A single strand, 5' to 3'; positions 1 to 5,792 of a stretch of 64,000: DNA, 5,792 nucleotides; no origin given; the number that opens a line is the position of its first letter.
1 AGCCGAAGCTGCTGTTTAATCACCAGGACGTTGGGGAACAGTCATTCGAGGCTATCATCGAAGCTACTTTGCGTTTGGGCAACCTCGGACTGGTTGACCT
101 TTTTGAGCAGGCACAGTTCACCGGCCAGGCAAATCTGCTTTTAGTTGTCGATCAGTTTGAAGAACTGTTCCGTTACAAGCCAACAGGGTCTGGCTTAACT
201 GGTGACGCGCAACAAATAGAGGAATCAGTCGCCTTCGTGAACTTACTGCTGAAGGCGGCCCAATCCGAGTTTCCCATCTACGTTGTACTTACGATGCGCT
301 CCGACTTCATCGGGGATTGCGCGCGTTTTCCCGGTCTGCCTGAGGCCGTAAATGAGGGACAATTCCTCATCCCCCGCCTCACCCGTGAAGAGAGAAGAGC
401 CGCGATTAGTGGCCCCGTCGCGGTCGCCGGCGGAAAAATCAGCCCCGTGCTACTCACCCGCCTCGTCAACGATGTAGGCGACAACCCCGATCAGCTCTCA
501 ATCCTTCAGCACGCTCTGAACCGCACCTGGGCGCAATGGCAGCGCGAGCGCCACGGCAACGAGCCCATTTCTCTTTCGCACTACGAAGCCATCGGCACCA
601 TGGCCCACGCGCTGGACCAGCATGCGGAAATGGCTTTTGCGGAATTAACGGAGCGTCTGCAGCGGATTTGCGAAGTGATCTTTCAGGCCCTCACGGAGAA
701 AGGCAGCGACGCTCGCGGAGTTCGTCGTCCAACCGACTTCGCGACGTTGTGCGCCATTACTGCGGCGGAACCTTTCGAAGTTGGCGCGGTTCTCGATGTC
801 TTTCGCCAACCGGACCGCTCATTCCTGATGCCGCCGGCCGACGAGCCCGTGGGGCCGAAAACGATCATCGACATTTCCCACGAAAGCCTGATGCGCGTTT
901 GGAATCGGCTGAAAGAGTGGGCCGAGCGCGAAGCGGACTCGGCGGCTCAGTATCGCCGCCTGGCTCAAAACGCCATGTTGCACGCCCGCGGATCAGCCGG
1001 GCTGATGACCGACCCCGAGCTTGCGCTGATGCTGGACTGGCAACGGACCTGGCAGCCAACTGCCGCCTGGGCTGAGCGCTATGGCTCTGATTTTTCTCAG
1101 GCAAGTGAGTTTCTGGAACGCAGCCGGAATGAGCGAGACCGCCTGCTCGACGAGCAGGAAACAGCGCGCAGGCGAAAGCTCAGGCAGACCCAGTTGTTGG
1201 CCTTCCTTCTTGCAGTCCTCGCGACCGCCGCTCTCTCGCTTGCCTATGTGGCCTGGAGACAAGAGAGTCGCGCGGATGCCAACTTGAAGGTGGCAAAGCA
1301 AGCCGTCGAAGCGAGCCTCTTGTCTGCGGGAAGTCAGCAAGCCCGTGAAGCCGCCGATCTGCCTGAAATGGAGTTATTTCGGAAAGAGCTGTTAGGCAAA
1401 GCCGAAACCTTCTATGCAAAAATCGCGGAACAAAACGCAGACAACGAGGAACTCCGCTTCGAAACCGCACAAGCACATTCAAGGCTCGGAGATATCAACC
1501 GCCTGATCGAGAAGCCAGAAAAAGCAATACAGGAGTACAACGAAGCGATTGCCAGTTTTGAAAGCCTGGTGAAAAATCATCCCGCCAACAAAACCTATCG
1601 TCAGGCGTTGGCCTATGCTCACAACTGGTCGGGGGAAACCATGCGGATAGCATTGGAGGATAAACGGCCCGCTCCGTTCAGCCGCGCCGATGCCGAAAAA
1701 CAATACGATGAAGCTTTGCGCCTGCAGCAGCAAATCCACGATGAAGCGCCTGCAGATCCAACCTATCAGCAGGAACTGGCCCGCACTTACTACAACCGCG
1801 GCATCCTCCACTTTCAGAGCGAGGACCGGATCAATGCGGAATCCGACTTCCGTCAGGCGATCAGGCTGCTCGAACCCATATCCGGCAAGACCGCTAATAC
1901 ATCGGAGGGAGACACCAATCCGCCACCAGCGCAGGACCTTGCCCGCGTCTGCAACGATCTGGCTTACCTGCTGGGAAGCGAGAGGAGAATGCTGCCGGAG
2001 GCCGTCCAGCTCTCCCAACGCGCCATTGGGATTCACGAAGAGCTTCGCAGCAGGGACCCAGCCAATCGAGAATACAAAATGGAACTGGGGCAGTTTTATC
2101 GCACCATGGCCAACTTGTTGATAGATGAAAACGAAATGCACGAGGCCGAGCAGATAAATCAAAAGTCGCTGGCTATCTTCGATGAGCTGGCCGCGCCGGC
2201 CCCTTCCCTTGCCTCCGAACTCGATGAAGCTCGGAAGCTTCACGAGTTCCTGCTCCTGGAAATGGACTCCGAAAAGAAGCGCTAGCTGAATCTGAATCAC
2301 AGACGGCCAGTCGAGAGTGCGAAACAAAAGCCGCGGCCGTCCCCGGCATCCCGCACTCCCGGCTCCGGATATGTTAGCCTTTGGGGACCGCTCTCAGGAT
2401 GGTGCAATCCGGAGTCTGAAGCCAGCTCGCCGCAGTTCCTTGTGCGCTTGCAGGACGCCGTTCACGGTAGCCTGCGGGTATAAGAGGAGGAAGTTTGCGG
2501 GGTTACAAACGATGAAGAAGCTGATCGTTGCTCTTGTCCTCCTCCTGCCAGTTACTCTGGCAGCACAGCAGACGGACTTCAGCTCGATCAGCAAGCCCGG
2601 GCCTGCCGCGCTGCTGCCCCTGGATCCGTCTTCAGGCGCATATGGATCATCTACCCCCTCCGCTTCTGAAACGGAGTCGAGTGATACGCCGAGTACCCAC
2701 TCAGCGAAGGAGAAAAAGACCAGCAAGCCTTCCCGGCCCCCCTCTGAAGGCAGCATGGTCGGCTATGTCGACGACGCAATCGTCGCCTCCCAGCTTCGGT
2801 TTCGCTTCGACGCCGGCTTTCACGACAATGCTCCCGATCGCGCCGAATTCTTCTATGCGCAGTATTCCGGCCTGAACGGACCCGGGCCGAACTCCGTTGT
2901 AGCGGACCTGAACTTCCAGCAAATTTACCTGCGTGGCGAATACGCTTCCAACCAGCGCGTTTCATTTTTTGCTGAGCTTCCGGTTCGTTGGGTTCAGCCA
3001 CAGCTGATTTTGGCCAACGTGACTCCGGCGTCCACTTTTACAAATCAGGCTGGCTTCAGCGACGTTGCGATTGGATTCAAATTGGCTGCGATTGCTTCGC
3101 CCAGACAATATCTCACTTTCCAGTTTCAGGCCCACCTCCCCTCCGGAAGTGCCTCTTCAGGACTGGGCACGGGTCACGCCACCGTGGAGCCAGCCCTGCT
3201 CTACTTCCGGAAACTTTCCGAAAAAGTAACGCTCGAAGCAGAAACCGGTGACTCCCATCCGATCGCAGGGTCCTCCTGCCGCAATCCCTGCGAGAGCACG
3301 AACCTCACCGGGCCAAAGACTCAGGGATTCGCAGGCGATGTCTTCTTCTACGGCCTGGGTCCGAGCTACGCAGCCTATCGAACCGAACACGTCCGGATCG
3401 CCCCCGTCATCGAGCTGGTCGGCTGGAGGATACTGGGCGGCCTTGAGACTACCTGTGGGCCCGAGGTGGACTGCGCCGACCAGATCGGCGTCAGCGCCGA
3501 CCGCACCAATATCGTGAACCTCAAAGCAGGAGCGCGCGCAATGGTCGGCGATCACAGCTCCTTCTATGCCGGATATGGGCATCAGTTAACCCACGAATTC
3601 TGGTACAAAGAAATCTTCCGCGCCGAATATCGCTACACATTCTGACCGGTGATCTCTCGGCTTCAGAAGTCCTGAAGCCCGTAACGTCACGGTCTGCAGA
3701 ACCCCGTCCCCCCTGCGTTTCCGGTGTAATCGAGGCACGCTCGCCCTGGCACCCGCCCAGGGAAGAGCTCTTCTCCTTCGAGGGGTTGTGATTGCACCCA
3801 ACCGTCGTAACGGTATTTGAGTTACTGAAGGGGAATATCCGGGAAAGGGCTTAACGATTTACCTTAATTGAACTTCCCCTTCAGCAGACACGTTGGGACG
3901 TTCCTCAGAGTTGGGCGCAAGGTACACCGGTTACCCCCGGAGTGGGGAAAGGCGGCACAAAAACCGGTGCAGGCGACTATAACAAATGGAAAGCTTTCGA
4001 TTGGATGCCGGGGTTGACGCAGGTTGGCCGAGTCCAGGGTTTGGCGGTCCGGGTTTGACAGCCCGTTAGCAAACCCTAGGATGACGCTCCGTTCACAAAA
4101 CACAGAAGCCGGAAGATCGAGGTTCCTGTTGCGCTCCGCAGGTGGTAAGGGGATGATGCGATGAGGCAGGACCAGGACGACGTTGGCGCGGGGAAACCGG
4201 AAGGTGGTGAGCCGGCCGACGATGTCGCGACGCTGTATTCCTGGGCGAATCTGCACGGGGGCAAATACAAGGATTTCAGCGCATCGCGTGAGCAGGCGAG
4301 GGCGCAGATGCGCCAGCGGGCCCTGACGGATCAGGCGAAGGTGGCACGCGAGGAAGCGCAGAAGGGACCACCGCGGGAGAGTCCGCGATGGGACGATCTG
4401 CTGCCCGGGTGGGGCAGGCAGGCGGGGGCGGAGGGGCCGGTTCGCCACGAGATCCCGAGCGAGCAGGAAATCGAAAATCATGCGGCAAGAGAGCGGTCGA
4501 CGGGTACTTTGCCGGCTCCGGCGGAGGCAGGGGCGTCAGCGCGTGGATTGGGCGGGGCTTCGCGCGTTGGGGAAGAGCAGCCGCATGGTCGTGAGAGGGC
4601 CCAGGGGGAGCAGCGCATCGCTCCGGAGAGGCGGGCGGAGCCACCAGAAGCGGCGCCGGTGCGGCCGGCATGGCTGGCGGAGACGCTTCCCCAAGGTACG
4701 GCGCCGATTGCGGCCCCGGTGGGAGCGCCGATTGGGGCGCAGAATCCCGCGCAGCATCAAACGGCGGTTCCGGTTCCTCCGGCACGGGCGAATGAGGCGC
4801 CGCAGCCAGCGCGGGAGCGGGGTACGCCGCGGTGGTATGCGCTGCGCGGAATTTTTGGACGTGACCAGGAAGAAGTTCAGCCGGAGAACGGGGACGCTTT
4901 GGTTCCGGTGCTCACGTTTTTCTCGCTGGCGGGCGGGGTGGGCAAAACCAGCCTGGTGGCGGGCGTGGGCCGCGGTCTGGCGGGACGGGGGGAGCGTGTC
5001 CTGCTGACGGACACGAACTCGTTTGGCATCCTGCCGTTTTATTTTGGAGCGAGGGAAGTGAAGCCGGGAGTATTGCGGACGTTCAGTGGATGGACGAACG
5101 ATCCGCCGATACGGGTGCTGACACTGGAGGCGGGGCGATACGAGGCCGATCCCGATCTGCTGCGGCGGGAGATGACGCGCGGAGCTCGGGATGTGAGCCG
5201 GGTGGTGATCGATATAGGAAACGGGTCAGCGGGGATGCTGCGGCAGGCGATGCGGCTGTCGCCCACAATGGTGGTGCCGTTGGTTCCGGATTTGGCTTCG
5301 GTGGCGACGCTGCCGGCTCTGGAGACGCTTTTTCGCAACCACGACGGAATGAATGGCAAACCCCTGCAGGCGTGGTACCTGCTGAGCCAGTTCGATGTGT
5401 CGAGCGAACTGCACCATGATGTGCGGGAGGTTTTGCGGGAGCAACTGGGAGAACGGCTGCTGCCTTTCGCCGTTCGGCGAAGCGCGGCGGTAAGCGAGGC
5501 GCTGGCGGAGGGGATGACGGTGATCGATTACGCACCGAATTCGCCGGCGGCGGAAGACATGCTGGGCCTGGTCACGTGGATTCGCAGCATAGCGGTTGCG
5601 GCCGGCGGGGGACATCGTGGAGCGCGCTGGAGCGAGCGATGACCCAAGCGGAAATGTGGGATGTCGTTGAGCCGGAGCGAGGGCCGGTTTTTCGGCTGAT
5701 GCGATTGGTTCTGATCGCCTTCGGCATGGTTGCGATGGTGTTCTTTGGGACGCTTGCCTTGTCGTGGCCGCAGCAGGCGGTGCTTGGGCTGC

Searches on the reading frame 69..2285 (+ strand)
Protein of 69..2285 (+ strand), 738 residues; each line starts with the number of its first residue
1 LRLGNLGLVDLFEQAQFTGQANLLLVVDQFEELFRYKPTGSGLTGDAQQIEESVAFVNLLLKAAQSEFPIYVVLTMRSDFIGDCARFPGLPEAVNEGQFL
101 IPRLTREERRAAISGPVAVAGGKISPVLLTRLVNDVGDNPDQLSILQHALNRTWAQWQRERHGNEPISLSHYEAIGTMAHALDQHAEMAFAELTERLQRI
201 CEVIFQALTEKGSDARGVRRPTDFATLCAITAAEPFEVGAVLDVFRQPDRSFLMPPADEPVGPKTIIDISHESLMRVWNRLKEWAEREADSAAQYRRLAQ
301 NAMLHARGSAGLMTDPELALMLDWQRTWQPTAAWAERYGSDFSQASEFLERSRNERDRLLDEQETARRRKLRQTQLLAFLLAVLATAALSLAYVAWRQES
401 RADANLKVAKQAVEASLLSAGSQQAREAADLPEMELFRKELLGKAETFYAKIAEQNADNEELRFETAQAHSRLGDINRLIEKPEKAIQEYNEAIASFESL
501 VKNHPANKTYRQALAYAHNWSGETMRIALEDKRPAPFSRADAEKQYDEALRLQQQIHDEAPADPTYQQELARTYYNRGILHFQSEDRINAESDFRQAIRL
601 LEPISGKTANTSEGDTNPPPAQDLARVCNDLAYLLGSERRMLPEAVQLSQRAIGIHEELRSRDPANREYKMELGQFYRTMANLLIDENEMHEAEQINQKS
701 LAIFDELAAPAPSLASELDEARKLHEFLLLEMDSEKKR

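Call 13: search_protein_families(library=pfam, proteins=[window:69-2285:+], max_evalue=0.001)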
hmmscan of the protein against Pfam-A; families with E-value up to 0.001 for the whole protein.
window:69-2285:+ (738 aa): 6 families
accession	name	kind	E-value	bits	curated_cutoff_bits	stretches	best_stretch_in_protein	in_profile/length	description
PF20703.3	nSTAND1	-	8e-62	210.5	27.1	1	18-303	112-369/379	Novel STAND NTPase 1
PF00515.34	TPR_1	-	4.6e-08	33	27.8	0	571-600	1-30/34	Tetratricopeptide repeat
PF13424.12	TPR_12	-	2.4e-06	28.1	30.1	0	437-498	14-76/77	Tetratricopeptide repeat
PF14559.12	TPR_19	-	3.2e-06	27.8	25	0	542-578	3-39/68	Tetratricopeptide repeat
PF07719.23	TPR_2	-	5.5e-06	26.5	27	0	571-600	1-30/34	Tetratricopeptide repeat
PF13181.12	TPR_8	-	0.00025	21.4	25.7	0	571-600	1-30/34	Tetratricopeptide repeat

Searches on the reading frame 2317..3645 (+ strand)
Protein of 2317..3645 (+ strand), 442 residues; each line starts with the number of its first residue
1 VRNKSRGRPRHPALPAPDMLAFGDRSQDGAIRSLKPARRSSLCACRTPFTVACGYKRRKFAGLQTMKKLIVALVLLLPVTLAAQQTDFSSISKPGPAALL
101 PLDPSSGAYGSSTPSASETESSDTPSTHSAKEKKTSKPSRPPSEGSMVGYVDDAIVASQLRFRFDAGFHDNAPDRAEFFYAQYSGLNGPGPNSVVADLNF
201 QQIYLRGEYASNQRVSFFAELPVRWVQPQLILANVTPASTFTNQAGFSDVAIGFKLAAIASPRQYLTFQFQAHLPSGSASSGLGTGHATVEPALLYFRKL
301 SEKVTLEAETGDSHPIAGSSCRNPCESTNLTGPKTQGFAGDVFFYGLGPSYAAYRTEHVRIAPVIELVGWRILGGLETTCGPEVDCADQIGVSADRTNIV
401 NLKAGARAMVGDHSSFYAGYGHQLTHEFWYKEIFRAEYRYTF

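Call 13: search_protein_families(library=pfam, proteins=[window:2317-3645:+], max_evalue=0.001)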
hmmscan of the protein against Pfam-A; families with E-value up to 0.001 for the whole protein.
window:2317-3645:+ (442 aa): 1 family
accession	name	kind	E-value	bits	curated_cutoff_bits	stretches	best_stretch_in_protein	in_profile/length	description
PF13557.12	Phenol_MetA_deg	-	4e-06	27.5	22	1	190-309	9-138/242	Putative MetA-pathway of phenol degradation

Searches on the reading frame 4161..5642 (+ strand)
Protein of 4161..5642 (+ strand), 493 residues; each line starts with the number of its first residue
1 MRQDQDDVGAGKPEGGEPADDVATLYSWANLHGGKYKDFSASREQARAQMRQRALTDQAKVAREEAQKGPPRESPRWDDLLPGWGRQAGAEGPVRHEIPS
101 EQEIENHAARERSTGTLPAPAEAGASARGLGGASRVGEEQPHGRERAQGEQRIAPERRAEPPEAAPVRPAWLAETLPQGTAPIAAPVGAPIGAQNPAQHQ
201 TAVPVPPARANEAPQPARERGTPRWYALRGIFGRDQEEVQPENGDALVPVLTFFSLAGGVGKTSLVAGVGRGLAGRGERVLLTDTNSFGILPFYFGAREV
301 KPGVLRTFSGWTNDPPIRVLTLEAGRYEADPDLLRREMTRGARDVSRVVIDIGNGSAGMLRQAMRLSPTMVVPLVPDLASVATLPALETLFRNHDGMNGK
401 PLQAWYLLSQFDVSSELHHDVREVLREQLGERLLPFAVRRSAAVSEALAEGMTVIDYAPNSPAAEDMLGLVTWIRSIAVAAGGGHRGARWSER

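Call 13: search_protein_families(library=pfam, proteins=[window:4161-5642:+], max_evalue=0.001)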
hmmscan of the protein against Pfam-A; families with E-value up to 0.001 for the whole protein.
window:4161-5642:+ (493 aa): 2 families
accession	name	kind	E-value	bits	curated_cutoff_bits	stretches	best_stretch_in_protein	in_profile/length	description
PF06564.18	CBP_BcsQ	-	9.9e-19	68.2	21.3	2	329-473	100-232/234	Cellulose biosynthesis protein BcsQ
PF01656.29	CbiA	-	6e-08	33.1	25.4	1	252-454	2-125/125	CobQ/CobB/MinD/ParA nucleotide binding domain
